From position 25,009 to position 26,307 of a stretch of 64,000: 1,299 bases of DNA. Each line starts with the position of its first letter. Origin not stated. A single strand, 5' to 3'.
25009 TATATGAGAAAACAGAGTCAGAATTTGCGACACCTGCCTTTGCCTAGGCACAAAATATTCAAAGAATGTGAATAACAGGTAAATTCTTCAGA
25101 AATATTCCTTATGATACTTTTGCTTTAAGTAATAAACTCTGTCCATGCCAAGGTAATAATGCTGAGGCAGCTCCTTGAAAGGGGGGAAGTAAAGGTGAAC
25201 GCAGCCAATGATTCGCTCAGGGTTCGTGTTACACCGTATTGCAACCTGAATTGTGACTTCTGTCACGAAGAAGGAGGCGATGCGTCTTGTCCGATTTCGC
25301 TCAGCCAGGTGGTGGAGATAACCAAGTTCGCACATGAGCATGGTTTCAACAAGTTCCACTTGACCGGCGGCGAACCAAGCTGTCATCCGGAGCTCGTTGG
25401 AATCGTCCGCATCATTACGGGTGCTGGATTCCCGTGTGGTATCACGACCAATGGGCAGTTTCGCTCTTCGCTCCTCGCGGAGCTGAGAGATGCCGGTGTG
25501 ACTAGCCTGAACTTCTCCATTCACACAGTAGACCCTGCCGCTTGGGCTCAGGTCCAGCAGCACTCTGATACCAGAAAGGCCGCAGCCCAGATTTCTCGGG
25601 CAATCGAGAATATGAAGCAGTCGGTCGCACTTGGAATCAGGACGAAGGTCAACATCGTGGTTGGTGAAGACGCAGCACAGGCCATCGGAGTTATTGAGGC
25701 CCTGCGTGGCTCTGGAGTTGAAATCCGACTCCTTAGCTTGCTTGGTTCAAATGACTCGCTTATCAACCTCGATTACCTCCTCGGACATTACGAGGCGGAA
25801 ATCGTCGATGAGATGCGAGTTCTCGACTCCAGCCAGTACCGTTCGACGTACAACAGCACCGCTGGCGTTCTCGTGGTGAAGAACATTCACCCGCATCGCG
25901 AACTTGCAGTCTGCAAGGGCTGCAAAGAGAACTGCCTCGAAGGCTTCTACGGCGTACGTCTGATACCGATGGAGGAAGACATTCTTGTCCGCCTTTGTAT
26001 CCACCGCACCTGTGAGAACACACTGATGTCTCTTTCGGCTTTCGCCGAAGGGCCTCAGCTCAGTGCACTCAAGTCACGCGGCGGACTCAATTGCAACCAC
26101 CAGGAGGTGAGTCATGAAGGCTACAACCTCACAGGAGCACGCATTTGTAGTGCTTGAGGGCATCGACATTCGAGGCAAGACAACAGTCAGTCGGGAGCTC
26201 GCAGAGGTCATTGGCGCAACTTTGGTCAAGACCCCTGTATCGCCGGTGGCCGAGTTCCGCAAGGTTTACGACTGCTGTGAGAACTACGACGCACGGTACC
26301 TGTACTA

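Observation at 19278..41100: Several discrete GC-rich genes (about 55-60% GC) embedded in an AT-richer genome: likely horizontal acquisitions from a high-GC donor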

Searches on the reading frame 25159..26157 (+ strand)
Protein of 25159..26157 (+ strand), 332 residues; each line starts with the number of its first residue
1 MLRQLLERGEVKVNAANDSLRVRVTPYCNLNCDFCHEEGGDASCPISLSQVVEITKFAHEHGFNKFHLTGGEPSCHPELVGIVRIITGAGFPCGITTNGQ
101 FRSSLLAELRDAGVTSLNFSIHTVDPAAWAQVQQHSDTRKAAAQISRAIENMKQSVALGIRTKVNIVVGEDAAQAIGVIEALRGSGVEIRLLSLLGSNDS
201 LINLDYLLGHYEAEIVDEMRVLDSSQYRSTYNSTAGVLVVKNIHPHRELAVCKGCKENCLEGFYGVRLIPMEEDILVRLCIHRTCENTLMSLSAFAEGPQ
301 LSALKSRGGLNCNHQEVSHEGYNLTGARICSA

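Call 4: search_protein_families(library=pfam, proteins=[window:25159-26157:+])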
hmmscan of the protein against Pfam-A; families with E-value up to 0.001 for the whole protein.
window:25159-26157:+ (332 aa): 1 family
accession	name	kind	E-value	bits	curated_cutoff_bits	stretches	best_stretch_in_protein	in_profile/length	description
PF04055.27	Radical_SAM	-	3.7e-22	79.7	29.5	1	23-169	2-151/166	Radical SAM superfamily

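Call 5: search_protein_families(library=ncbifam, proteins=[window:25159-26157:+])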
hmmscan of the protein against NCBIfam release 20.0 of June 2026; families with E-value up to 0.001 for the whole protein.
window:25159-26157:+ (332 aa): 37 families (the best 25 are shown)
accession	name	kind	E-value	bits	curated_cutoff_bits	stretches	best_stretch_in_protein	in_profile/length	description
TIGR02668.1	moaA_archaeal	equivalog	4.6e-32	111.2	325.25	1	19-256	11-252/303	GTP 3',8-cyclase MoaA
TIGR02666.1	moaA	equivalog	7.9e-27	94.1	284.05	1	17-195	9-193/336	GTP 3',8-cyclase MoaA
NF001199.0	PRK00164.2-1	equivalog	1.1e-26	93.8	231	1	18-196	12-189/308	GTP 3',8-cyclase MoaA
TIGR04466.1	rSAM_BlsE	equivalog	3.8e-14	52.9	400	1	20-187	5-167/327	cytosylglucuronate decarboxylase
NF038283.1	viperin_w_prok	equivalog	9.9e-14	51.2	180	1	24-169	8-163/281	viperin family antiviral radical SAM protein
TIGR04317.1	W_rSAM_matur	equivalog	2.4e-13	49.9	380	1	20-168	6-156/349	tungsten cofactor oxidoreductase radical SAM maturase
NF049973.1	radical_Rv1681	equivalog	6.4e-12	45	380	1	28-177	82-228/326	Rv1681 family radical SAM protein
TIGR04251.1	SCM_rSAM_ScmF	equivalog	6.8e-11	42.2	400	1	24-168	10-154/353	SynChlorMet cassette radical SAM/SPASM protein ScmF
TIGR04055.1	rSAM_NirJ2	equivalog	7.4e-11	42.1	500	1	24-170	6-148/326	putative heme d1 biosynthesis radical SAM protein NirJ2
NF045646.2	rSAM_Se_TrsS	equivalog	2.9e-10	39.3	490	1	22-171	90-240/441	radical SAM (seleno)protein TrsS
TIGR04103.1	rSAM_nif11_3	equivalog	1.2e-09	37.3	725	1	24-189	11-172/412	nif11-class peptide radical SAM maturase 3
TIGR04053.2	TIGR04053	equivalog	2e-09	37.2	395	1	24-181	14-172/366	TIGR04053 family radical SAM/SPASM domain-containing protein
TIGR02109.1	PQQ_syn_pqqE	equivalog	3.1e-09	36.2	381.35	1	20-160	9-152/358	pyrroloquinoline quinone biosynthesis protein PqqE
TIGR04303.1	GeoRSP_rSAM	equivalog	1.1e-08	35.1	400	1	24-171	11-152/325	GeoRSP system radical SAM/SPASM protein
TIGR02495.1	NrdG2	equivalog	1.5e-08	34.2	131.15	1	28-166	26-165/193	anaerobic ribonucleoside-triphosphate reductase activating protein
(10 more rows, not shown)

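Call 42: search_dna_similar(query=window:25159-26157:+, collection=plasmids, mode=protein, max_evalue=0.00001, max_rows=15)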
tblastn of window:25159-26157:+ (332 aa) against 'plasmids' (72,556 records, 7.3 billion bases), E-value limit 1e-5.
Records with a match: 136; places in all: 141; records where one place covers at least 80% of the query: 2.
Best place of each record, by identity: <60% 136.
By first word of the organism name: Rhizobium 20; Klebsiella 13; Moraxella 7; Escherichia 7; Burkholderia 6; Bacillus 4; Agrobacterium 4; Sinorhizobium 4; Pseudomonas 4; Vibrio 4; and 39 more.
By predicted mobility (MOB-suite, as given by PLSDB): non-mobilizable 95; conjugative 25; mobilizable 16.
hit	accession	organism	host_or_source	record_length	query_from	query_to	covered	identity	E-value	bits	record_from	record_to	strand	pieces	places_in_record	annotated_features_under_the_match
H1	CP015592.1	Bacillus cereus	whole organism,garden soil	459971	19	307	87%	24.2%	2e-22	105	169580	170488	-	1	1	none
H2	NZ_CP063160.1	Bacillus cereus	-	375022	19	307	87%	24.2%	4e-22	104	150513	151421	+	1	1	radical SAM protein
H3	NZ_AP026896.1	Aeromonas caviae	Microbe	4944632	20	255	71%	27.3%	8e-11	71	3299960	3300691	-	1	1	none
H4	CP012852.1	Persicobacter sp. JZB09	cell culture,soil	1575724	20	255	71%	24.6%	5e-12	74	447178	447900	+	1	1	none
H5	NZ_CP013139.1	Pseudoalteromonas sp. Bsw20308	seawater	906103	20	236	65%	26.6%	6e-10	68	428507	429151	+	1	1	moaA: GTP 3',8-cyclase MoaA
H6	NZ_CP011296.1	Rhodococcus erythropolis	pure culture,soil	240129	20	232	64%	27.0%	1e-10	70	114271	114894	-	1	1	moaA: GTP 3',8-cyclase MoaA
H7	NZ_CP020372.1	Candidatus Thiodictyon syntrophicum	meromictic lake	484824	19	223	62%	27.8%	9e-7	58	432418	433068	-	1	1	viperin family antiviral radical SAM protein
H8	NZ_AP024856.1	Photobacterium toruni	-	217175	8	244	71%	24.0%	3e-8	62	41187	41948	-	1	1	radical SAM protein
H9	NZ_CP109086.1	Streptomyces albidoflavus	-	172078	20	268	75%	22.3%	3e-6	56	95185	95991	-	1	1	radical SAM protein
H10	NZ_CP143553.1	Burkholderia multivorans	Homo sapiens,bronchoalveolar lavage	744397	20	227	63%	26.7%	2e-7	60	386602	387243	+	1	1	moaA: GTP 3',8-cyclase MoaA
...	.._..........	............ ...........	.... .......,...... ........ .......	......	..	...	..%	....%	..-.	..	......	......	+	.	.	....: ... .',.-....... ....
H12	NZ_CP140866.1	Rhizobium leguminosarum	Trifolium pratense,whole organism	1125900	20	223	61%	26.7%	2e-8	64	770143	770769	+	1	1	record has no annotation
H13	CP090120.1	Rhizobium leguminosarum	Trifolium ambiguum,Cell culture,Plant ...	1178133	20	223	61%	26.7%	2e-8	64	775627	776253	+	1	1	moaA: GTP 3',8-cyclase MoaA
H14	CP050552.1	Rhizobium leguminosarum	Vicia sativa,cell culture,root nodule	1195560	20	223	61%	26.7%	2e-8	64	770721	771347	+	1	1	moaA: GTP 3',8-cyclase MoaA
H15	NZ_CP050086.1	Rhizobium leguminosarum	Trifolium pratense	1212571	20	223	61%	26.7%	2e-8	64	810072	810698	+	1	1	record has no annotation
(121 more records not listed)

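Call 43: search_dna_similar(query=window:25159-26157:+, collection=phages, mode=protein, max_evalue=0.00001, max_rows=15)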
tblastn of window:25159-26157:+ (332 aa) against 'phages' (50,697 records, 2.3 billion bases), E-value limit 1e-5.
Records with a match: 14; places in all: 14; records where one place covers at least 80% of the query: 0.
Best place of each record, by identity: <60% 14.
By first word of the organism name: Listeria 4; Bacteriophage 3; Staphylococcus 2; Acinetobacter 2; Enterococcus 2; Stenotrophomonas 1.
By host as written in the record: - 6; Listeria monocytogenes 4; Staphylococcus aureus 2; Stenotrophomonas maltophilia 1; Enterococcus faecalis 1.
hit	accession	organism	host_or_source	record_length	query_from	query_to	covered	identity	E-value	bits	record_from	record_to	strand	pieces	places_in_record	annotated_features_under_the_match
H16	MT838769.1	Bacteriophage sp.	human fecal samples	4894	18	195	54%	29.2%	4e-11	70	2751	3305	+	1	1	record has no annotation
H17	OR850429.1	Staphylococcus phage SA 1298 Kay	Staphylococcus aureus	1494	4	195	58%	27.0%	7e-13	75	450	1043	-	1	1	record has no annotation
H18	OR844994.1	Staphylococcus phage SA 1306 Kay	Staphylococcus aureus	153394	4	195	58%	27.0%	1e-12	75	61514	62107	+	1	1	record has no annotation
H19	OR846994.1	Listeria phage LM 4-11-1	Listeria monocytogenes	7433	12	220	63%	24.6%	3e-11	70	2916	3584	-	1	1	record has no annotation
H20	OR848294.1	Listeria phage LM 4-14-1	Listeria monocytogenes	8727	12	220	63%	24.6%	3e-11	70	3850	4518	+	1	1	record has no annotation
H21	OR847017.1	Listeria phage LM 4-11-1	Listeria monocytogenes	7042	12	220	63%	24.2%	1e-10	68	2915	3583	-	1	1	record has no annotation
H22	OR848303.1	Listeria phage LM 4-14-1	Listeria monocytogenes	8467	12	220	63%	24.2%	1e-10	68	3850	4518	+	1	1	record has no annotation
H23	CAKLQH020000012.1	Acinetobacter phage MD-2021a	not known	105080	19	218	60%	23.2%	2e-10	67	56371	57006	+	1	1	moaA_1: molybdenum cofactor biosynthesis protein A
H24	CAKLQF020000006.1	Acinetobacter phage MD-2021a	not known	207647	19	218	60%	23.2%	2e-10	67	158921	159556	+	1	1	moaA_1: molybdenum cofactor biosynthesis protein A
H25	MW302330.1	Stenotrophomonas phage TS-12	Stenotrophomonas maltophilia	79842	20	195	53%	23.9%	9e-8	60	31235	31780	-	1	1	hypothetical protein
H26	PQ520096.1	Enterococcus phage IME_EF3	-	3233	14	195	55%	23.0%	1e-9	66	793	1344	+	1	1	record has no annotation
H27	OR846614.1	Enterococcus phage Efs 1-1-1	Enterococcus faecalis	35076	14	195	55%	23.0%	1e-9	66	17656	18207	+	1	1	record has no annotation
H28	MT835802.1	Bacteriophage sp.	human fecal samples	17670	20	167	45%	28.2%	2e-6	56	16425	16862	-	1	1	record has no annotation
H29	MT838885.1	Bacteriophage sp.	human fecal samples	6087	20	125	32%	35.4%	5e-8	61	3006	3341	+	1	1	record has no annotation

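Call 47: search_protein_families(library=padloc, proteins=[window:25159-26157:+])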
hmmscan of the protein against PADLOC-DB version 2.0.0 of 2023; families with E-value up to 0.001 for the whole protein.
window:25159-26157:+ (332 aa): 2 families
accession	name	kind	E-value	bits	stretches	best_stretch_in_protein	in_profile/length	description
PDLC02903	pVip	-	3.8e-18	63.9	1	22-170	4-147/257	Viperins not associated with kinases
PDLC02904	pVip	-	1.8e-13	48.7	1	24-169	9-150/262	Viperins associated with kinases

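Call 50: search_protein_representatives(protein=window:25159-26157:+)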
Query: 332 residues. Proteins with E-value up to 0.001 (for the whole library): 7824; up to 1e-10: 616; up to 1e-30: 20. The best 150 are listed.
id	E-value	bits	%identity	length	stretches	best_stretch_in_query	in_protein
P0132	1.7e-97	342.7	52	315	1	16-311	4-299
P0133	2.1e-77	276.7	54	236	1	95-318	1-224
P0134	2.7e-74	266.5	45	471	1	18-303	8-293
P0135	2.0e-71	257.1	41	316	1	16-304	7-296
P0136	9.5e-68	245.0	42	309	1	19-308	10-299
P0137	1.8e-67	244.1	39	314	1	16-314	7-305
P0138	1.3e-58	214.9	38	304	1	17-304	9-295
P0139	2.1e-44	168.3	35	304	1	16-303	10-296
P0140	2.0e-41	158.5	42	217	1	106-304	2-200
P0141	2.0e-41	158.5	33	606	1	17-302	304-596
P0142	1.3e-39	152.5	34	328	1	19-305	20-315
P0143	3.1e-35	138.2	32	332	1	18-306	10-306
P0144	6.3e-35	137.1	31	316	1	18-305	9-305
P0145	3.7e-34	134.6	30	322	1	16-305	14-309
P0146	1.7e-33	132.4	36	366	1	15-199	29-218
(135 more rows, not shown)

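Call 54: search_protein_families(library=pfam, max_evalue=5, proteins=[P0134, P0141])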
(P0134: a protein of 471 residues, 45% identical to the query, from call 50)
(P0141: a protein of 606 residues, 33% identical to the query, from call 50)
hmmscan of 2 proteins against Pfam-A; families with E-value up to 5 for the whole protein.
P0134 (471 aa): 7 families
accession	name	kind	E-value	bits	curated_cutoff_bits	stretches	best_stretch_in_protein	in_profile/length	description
PF04055.27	Radical_SAM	-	9e-22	78.4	29.5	1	13-161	2-153/166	Radical SAM superfamily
PF13353.11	Fer4_12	-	0.00019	22.2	22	1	17-111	14-113/137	4Fe-4S single cluster domain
PF01272.25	GreA_GreB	-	0.00061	20.2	26.9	1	387-465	3-75/77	Transcription elongation factor, GreA/GreB, C-term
PF19741.4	DUF6230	-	0.094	13.4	27.5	1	224-262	26-63/145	Family of unknown function (DUF6230)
PF03460.22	NIR_SIR_ferr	-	0.14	12.3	24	1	36-60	21-45/69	Nitrite/Sulfite reductase ferredoxin-like half domain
PF01261.30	AP_endonuc_2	-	0.2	11.8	31.1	1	46-161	2-92/249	Xylose isomerase-like TIM barrel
PF14777.11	BBIP10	-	0.21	11.6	26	1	230-251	36-57/64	Cilia BBSome complex subunit 10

P0141 (606 aa): 3 families
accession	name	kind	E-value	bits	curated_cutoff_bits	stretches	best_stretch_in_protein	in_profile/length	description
PF04198.19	Sugar-bind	-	6e-19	68.7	27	1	2-254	8-251/257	Putative sugar-binding domain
PF04055.27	Radical_SAM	-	7.5e-19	68.9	29.5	1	309-460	1-152/166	Radical SAM superfamily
PF13353.11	Fer4_12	-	0.027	15.2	22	1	313-397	13-100/137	4Fe-4S single cluster domain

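Call 56: find_related_loci(query=A2, collection=metagenome_contigs, flank=6000)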
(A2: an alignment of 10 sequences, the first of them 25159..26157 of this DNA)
Query A2 (332 aa) in metagenome_contigs; peptide patterns used: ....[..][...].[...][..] (x = any residue, [..] = any of these).
99 stretches matched a pattern; 54 encode a relative of the query (tblastn E <= 1e-3); 54 distinct loci.
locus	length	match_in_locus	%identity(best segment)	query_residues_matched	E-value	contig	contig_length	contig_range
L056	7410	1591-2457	38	17-306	3e-64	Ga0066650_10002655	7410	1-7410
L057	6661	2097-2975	31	19-304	5e-44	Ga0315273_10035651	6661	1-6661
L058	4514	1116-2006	31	19-306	8e-44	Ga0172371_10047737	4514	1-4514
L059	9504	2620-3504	31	19-305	5e-42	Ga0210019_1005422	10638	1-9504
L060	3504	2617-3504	32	19-305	7e-42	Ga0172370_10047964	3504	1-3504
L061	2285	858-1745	32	19-305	5e-42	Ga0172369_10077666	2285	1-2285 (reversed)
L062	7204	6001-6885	31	19-305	5e-42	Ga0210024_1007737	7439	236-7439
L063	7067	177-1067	33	19-306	1e-41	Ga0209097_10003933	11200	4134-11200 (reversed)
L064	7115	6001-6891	33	19-306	1e-41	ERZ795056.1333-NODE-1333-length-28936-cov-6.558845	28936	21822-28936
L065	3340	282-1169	32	19-307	3e-41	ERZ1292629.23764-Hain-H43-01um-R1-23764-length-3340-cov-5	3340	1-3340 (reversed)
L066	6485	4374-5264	32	19-306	4e-41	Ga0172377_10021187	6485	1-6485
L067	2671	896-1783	33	19-305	6e-41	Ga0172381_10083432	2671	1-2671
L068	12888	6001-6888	31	19-306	7e-40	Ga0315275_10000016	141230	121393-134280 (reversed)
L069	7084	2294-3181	30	19-306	2e-39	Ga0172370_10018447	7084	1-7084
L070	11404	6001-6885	31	19-305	1e-39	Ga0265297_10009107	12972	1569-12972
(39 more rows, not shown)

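Call 82: find_related_loci(query=A2, collection=viral_contigs, flank=6000)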
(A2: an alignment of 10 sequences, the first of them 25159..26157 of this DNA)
Query A2 (332 aa) in viral_contigs; peptide patterns used: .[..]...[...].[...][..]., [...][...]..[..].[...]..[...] (x = any residue, [..] = any of these).
88 stretches matched a pattern, but none encodes a relative of the query by tblastn (E <= 1e-3).
